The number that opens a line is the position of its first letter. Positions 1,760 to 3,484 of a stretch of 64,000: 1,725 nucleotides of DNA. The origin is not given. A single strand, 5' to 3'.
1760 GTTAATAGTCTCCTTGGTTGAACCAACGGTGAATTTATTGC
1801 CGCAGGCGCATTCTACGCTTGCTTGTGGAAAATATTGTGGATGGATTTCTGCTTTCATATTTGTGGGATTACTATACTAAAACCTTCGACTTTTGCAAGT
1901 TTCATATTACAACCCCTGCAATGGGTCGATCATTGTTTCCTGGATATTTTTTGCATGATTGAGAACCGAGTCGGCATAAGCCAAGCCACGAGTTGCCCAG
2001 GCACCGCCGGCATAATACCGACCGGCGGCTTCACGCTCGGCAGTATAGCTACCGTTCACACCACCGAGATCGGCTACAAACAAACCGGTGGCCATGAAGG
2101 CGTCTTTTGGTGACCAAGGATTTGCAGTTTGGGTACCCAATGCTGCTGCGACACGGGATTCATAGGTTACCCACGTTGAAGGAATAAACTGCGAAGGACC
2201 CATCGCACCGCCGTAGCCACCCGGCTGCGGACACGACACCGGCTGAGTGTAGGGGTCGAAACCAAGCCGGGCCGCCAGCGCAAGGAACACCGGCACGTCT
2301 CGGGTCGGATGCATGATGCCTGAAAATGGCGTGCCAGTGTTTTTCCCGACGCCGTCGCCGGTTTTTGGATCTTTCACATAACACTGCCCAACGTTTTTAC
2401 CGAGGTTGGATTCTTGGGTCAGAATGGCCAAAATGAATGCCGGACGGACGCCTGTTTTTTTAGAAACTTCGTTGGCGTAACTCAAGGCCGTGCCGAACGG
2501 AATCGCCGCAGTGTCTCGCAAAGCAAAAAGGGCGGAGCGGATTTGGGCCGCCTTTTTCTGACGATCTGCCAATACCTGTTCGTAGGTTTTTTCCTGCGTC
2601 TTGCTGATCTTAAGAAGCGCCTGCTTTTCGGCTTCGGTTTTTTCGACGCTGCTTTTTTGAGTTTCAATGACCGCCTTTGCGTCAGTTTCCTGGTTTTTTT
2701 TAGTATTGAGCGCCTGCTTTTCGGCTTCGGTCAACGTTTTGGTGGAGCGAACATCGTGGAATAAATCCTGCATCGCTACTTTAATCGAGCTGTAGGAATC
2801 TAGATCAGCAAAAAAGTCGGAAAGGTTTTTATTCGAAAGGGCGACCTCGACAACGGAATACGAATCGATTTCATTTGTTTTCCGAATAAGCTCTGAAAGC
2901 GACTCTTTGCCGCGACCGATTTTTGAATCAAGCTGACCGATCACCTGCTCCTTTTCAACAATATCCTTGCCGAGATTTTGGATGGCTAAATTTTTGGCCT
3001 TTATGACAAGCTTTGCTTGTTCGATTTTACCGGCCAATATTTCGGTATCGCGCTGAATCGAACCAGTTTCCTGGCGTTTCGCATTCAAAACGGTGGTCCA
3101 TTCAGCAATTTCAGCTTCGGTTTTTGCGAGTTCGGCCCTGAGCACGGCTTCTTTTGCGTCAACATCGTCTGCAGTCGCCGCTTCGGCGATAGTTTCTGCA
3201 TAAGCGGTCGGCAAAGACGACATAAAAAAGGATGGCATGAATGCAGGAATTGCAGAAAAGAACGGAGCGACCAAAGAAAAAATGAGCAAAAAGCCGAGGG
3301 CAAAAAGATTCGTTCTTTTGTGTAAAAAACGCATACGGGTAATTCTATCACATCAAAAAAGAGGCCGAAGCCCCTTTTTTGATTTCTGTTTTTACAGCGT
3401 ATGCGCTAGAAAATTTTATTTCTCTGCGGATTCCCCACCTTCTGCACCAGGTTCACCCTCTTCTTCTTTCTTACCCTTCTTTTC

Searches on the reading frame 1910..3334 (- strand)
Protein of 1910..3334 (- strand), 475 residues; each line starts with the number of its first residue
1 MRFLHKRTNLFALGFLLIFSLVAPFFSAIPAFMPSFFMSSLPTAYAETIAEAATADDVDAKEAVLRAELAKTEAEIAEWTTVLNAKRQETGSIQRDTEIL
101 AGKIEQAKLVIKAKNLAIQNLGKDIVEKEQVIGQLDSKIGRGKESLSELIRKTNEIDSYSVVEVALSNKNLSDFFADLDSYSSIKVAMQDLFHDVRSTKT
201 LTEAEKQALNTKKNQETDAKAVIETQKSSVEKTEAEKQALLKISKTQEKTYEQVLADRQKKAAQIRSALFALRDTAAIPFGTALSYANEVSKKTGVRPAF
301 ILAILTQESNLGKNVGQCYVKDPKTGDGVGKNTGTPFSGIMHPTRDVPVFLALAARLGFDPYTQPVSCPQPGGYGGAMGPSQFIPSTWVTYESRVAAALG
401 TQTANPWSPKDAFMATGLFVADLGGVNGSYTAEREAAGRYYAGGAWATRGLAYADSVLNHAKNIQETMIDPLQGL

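Call 38: search_protein_families(library=pfam, proteins=[window:1910-3334:-], max_evalue=0.01)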
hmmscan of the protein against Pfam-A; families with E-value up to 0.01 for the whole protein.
window:1910-3334:- (475 aa): 1 family
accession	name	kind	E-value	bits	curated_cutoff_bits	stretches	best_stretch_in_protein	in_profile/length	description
PF13406.11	SLT_2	-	1.1e-08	35.1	24.3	1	286-424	76-200/292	Transglycosylase SLT domain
